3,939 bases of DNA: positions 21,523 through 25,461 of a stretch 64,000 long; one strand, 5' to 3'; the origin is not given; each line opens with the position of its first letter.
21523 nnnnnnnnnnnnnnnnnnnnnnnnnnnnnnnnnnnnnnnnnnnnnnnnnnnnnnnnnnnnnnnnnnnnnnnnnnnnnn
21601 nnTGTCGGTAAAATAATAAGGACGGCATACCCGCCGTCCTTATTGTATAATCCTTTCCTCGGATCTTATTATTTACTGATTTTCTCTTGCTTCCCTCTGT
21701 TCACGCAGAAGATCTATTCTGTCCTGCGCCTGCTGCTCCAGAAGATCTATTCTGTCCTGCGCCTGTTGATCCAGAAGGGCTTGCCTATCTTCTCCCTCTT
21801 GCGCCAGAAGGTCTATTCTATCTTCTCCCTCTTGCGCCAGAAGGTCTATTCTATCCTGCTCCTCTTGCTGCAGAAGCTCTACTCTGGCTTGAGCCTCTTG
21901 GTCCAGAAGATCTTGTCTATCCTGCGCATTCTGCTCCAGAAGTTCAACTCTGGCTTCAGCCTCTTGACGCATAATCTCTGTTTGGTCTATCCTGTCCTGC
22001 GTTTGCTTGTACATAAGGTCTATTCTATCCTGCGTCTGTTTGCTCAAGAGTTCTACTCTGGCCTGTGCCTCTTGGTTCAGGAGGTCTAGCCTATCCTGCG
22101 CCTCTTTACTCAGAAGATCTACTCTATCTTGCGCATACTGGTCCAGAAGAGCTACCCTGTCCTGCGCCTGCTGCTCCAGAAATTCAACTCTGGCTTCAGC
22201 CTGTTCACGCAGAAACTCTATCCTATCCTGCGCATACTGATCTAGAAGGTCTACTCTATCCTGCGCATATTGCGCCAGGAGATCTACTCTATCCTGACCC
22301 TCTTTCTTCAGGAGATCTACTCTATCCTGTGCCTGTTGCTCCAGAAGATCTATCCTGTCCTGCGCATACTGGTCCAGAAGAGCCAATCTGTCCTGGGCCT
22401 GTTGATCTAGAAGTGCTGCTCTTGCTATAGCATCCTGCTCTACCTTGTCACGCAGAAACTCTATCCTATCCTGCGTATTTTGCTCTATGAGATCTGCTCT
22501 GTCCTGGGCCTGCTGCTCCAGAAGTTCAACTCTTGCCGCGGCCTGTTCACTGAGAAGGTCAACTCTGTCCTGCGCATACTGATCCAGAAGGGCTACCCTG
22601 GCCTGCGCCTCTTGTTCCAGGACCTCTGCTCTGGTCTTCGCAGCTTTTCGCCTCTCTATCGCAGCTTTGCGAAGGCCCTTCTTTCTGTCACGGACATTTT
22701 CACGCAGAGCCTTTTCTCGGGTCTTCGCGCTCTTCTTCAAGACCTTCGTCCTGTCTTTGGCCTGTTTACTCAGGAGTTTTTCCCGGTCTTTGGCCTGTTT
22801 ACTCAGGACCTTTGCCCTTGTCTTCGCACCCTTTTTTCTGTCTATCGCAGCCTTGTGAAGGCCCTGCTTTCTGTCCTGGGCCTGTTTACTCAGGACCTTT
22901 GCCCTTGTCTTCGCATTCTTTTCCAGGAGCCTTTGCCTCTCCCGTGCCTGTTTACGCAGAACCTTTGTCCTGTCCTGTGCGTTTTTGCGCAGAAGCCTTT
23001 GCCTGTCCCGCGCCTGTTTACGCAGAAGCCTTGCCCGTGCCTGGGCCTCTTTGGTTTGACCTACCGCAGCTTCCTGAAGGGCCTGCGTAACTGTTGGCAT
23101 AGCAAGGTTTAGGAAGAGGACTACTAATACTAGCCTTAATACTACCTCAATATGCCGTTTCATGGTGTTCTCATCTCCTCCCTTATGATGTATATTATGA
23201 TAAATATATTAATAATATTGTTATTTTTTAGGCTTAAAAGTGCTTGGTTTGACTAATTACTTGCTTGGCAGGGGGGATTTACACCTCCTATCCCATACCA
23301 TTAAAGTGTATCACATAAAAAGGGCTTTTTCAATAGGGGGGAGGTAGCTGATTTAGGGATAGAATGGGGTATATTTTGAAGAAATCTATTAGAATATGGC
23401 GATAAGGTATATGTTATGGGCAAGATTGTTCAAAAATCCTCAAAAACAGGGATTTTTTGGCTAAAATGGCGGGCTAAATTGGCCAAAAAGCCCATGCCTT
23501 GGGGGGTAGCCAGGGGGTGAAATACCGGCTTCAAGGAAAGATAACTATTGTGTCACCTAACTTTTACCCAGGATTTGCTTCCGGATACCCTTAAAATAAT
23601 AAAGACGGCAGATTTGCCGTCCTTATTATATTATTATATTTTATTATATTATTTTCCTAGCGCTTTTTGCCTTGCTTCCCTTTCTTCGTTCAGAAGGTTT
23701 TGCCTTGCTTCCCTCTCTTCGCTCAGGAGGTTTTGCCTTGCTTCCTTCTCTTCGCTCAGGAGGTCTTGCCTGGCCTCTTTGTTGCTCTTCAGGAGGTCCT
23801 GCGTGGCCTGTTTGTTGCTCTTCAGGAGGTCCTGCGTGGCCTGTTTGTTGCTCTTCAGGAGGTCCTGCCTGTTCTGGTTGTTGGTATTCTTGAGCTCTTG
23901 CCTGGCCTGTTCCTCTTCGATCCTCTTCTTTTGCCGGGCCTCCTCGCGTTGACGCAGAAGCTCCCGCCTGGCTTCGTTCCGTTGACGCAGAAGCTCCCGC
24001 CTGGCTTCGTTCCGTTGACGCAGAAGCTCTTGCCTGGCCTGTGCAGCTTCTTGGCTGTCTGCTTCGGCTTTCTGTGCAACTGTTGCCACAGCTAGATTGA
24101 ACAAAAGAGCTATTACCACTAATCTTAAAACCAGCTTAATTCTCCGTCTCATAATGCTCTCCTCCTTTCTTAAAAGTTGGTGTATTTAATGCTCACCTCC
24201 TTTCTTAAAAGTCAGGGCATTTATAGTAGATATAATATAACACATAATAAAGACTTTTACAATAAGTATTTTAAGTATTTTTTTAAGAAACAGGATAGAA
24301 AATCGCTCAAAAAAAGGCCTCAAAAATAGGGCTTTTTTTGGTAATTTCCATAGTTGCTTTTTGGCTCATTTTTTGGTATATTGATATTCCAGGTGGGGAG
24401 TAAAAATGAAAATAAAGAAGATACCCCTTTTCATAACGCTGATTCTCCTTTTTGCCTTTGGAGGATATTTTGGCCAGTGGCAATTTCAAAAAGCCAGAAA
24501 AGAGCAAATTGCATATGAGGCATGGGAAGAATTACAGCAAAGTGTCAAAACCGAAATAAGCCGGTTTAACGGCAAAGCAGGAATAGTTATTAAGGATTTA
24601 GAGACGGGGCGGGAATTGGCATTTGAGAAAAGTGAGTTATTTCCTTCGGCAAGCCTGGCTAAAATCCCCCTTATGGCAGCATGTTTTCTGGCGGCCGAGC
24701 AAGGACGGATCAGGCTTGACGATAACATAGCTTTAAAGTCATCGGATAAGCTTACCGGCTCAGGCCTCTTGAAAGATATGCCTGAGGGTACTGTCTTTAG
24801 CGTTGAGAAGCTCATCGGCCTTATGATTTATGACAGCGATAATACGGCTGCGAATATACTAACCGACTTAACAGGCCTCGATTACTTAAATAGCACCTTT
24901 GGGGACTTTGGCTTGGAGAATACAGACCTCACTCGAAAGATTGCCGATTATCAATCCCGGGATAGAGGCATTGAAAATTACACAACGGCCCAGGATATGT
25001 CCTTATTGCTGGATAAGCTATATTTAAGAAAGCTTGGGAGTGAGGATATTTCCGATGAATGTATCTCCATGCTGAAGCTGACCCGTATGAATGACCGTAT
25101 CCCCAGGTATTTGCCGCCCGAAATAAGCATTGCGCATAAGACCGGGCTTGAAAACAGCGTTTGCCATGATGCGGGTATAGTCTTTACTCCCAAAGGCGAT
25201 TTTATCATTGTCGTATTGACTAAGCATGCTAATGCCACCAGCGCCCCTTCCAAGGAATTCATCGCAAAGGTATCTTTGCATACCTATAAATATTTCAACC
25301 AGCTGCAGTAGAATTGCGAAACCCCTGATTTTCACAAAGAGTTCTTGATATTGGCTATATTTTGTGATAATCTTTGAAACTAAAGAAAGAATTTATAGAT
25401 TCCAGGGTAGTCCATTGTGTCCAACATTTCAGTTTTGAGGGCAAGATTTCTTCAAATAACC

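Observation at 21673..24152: Two paralogous secreted proteins built from 11-residue amphipathic repeats; the only minus-strand genes in 64 kb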

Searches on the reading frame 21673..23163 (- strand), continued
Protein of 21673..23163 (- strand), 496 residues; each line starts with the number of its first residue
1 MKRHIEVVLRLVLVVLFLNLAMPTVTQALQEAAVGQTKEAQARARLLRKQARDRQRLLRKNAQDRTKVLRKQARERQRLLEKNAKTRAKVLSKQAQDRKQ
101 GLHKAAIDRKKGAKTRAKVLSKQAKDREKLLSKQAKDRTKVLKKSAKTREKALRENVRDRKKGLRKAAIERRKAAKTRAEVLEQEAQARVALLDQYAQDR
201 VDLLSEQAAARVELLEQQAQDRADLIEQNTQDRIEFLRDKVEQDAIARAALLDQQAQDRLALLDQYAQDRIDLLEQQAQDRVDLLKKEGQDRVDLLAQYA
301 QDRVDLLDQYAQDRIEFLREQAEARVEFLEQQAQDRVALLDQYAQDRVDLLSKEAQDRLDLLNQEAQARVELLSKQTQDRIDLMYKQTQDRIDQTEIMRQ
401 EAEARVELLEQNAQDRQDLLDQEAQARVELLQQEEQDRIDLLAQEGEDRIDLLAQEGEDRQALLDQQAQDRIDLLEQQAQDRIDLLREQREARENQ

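Call 62: find_related_loci(query=window:21673-23163:-, collection=viral_contigs, flank=5000)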
Query window:21673-23163:- (496 aa) in viral_contigs; peptide patterns used: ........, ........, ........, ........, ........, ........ (x = any residue, [..] = any of these).
14 stretches matched a pattern, but none encodes a relative of the query by tblastn (E <= 1e-3).

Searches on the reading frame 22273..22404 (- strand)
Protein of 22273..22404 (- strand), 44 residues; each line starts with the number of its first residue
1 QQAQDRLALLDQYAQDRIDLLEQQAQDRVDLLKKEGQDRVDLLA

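Call 35: find_related_loci(query=A2, collection=metagenome_contigs, flank=6000)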
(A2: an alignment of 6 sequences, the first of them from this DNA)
Query A2 (44 aa) in metagenome_contigs; peptide patterns used: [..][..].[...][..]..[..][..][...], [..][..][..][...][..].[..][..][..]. (x = any residue, [..] = any of these).
600 stretches matched a pattern, but none encodes a relative of the query by tblastn (E <= 1e-3).

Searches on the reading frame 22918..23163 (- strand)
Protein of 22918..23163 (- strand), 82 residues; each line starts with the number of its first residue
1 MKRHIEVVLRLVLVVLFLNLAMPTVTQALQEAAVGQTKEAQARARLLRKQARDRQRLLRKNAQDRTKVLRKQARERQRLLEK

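Call 37: find_related_loci(query=A3, collection=metagenome_contigs, flank=6000)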
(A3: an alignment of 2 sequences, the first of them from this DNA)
Query A3 (82 aa) in metagenome_contigs; peptide patterns used: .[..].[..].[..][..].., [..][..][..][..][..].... (x = any residue, [..] = any of these).
600 stretches matched a pattern, but none encodes a relative of the query by tblastn (E <= 1e-3).
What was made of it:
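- Tried and rejected: Metagenome scans with an alignment of A's repeat blocks and with an A/B N-terminal alignment: none (calls 35, 37).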

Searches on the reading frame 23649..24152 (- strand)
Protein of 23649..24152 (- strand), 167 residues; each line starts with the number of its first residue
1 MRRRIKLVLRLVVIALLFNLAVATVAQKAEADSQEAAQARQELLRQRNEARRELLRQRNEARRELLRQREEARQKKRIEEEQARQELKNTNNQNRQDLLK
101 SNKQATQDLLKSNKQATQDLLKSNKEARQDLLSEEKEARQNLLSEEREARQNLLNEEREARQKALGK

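Call 5: search_protein_families(library=pfam, proteins=[window:23649-24152:-], max_evalue=0.01)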
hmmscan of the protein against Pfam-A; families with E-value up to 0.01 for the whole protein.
window:23649-24152:- (167 aa): 0 families

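Call 38: find_homologous_proteins(query=window:23649-24152:-, max_evalue=0.01)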
Query window:23649-24152:-: 8000 candidates shared short words with the query, none scored E <= 0.01.

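Call 47: search_protein_families(library=pfam, proteins=[window:23649-24152:-], max_evalue=10)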
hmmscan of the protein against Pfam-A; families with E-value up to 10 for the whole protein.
window:23649-24152:- (167 aa): 3 families
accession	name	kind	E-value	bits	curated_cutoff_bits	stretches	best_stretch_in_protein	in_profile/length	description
PF02932.22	Neur_chan_memb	-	0.058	14.1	28.1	1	10-133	67-188/233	Neurotransmitter-gated ion-channel transmembrane region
PF19745.5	FUT8_N_cat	-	0.38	9.9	27.6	1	11-159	11-160/499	Alpha-(1,6)-fucosyltransferase N- and catalytic domains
PF17380.7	DUF5401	-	0.86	8.1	25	1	34-163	426-555/721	Family of unknown function (DUF5401)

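Call 50: predict_structure(protein=window:23649-24152:-)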
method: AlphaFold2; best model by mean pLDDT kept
length: 167 residues; sequences in the alignment: 1
mean_pLDDT: 94.4   pTM: 0.48
mean pLDDT of the five models: 94.4, 94.2, 93.3, 92.2, 91.1
residues with pLDDT >= 90: 148; 70-90: 18; 50-70: 1; < 50: 0
segments of 3 or more residues with pLDDT < 50: none
pLDDT, mean of each block of 10 residues (from residue 1): 86 92 90 94 97 97 98 97 97 97 97 96 96 96 95 94 83
secondary structure, 60 per line:
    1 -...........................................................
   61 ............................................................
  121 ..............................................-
elements in order: H2-166
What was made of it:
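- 23649..24152 (-): Gene B, 167 aa: signal-like N-terminus plus 12 uninterrupted 11-residue units arranged mainly in runs of three near-identical copies; predicted as a single helix. AF2 gives helix 2-166, pLDDT 94 (call 50).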

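Call 51: search_protein_families(library=ncbifam, proteins=[window:23649-24152:-], max_evalue=1)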
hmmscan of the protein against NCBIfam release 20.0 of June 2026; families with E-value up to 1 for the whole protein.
window:23649-24152:- (167 aa): 2 families
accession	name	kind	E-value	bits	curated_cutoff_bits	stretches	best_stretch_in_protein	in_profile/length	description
NF047351.1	lipase_YSIRK_Sa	exception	0.012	14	650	1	12-152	18-151/704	YSIRK-targeted triacylglycerol lipase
NF040553.1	SGO_0316_fam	subfamily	0.21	9.1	1400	1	7-153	16-155/1486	SGO_0316/SGO_0317 family LPXTG-anchored serine peptidase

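Call 52: search_protein_families(library=phrogs, proteins=[window:23649-24152:-], max_evalue=1)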
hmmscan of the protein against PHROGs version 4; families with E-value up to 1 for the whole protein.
window:23649-24152:- (167 aa): 2 families
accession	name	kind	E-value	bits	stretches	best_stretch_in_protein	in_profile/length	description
phrog_34313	-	unknown function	0.013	16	1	62-165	94-196/267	-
phrog_6315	-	unknown function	0.12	13.2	1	6-59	50-102/152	-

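Call 53: search_protein_families(library=padloc, proteins=[window:23649-24152:-], max_evalue=1)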
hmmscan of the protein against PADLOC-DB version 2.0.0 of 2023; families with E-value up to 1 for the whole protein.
window:23649-24152:- (167 aa): 1 family
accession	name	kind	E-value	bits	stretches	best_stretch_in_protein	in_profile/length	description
PDLC00648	ZorA3|ZorA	-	0.97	6.1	0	22-162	331-475/692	MotA/ExbB/TolQ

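Call 63: find_related_loci(query=window:23649-24152:-, collection=viral_contigs, flank=5000)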
Query window:23649-24152:- (167 aa) in viral_contigs; peptide patterns used: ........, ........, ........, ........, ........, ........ (x = any residue, [..] = any of these).
34 stretches matched a pattern, but none encodes a relative of the query by tblastn (E <= 1e-3).
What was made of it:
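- On Phage spanin or other phage and defence proteins: There are no relatives in viral contigs (calls 62, 63).
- Tried and rejected: Viral contigs with A and with B: none (calls 62, 63).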

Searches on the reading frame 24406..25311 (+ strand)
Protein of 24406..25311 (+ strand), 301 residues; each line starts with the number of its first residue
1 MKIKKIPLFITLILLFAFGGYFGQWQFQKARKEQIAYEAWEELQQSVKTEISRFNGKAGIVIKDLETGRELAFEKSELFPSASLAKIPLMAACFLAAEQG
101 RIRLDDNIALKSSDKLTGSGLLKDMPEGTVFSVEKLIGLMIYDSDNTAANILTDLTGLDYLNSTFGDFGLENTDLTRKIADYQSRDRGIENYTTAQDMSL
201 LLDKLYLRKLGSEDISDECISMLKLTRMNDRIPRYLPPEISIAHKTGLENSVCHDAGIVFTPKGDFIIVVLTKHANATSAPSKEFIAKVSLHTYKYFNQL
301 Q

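Call 5: search_protein_families(library=pfam, proteins=[window:24406-25311:+], max_evalue=0.01)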
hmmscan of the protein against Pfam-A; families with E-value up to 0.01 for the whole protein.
window:24406-25311:+ (301 aa): 2 families
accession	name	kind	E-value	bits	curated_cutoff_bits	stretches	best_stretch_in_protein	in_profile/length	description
PF13354.11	Beta-lactamase2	-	1.3e-57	195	22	1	59-272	1-214/214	Beta-lactamase enzyme family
PF00768.25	Peptidase_S11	-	0.00011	22.1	27.6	1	60-206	15-166/239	D-alanyl-D-alanine carboxypeptidase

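Call 10: find_encoding_contigs(protein=window:24406-25311:+, flank=10000, max_places=6)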
Protein window:24406-25311:+ (301 aa): no gene with exactly this product is on record in the collection.

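Call 24: find_related_loci(query=window:24406-25311:+, collection=genome_contigs, flank=10000)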
Query window:24406-25311:+ (301 aa) in genome_contigs; peptide patterns used: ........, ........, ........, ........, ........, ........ (x = any residue, [..] = any of these).
132 stretches matched a pattern; 61 encode a relative of the query (tblastn E <= 1e-3); 61 distinct loci.
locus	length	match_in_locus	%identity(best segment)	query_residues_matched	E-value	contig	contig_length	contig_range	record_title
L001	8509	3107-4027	73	1-300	6e-152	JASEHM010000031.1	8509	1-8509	MAG: Candidatus Omnitrophota bacterium isolate Yes70-23 NODE_31_length_8509_cov_8.731251, whole genome shotgun sequence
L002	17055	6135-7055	73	1-300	5e-152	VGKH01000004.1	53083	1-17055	MAG: Candidatus Omnitrophota bacterium isolate K_DeepCast_250m_m2_027 K_DeepCast_250m_m2_027_Ga0194125_10000807, whole g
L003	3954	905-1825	72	1-300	4e-155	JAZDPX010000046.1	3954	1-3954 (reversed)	MAG: Candidatus Omnitrophota bacterium isolate MEGAHIT-group-0.9 k141_1910653, whole genome shotgun sequence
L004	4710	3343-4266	72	1-301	2e-153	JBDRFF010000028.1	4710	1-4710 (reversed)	MAG: Candidatus Omnitrophota bacterium isolate MEGAHIT-group-1.354 k141_12622690, whole genome shotgun sequence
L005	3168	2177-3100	70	1-301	6e-157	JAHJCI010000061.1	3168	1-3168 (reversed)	MAG: Candidatus Omnitrophota bacterium isolate Modern_marine.mb.30 Modern_marine.mb.30_k141_833335, whole genome shotgun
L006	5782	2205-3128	69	1-301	2e-148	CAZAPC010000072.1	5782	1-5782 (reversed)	MAG TPA_asm: uncultured Planctomycetales bacterium isolate SRP098346_co1_103 genome assembly, contig: NODE_20297_length_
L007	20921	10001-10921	66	1-300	1e-140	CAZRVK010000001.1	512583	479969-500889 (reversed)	MAG TPA_asm: uncultured Planctomycetales bacterium isolate binchicken_co117_54 genome assembly, contig: NODE_2_length_51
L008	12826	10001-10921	67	1-300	3e-140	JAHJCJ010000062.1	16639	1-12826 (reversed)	MAG: Candidatus Omnitrophota bacterium isolate Modern_marine.mb.300 Modern_marine.mb.300_k141_1106130, whole genome shot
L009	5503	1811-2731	68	1-300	8e-141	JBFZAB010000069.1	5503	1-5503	MAG: Candidatus Omnitrophota bacterium isolate PPR_0456 k121_4218946, whole genome shotgun sequence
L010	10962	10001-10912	67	1-297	3e-139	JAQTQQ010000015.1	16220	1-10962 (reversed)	MAG: Candidatus Omnitrophota bacterium isolate STB_143 NODE_8440_length_16220_cov_10.459454_Sandtown_B, whole genome sho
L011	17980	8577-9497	67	1-300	4e-135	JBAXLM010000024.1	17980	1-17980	MAG: Candidatus Omnitrophota bacterium isolate ELA427 MAG427_24, whole genome shotgun sequence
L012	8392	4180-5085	66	3-297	3e-133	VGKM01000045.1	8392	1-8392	MAG: Candidatus Omnitrophota bacterium isolate K_DeepCast_150m_m1_084 K_DeepCast_150m_m1_084_Ga0194126_10017781, whole g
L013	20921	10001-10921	64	1-300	6e-133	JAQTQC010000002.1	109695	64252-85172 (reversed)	MAG: Candidatus Omnitrophota bacterium isolate STB_130 NODE_404_length_109695_cov_13.264384_Sandtown_B, whole genome sho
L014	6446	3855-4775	64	1-300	9e-133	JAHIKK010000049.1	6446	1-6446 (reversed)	MAG: Candidatus Omnitrophota bacterium isolate KR13_N1.mb.50 KR13_N1.mb.50_k141_100934, whole genome shotgun sequence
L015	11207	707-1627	65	1-300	2e-131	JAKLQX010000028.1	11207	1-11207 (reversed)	MAG: Candidatus Omnitrophota bacterium isolate bin S2.101 k141_133532, whole genome shotgun sequence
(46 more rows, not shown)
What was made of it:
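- Tried and rejected: This identified the phylum (best 73% identity, Candidatus Omnitrophota MAGs, call 24).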
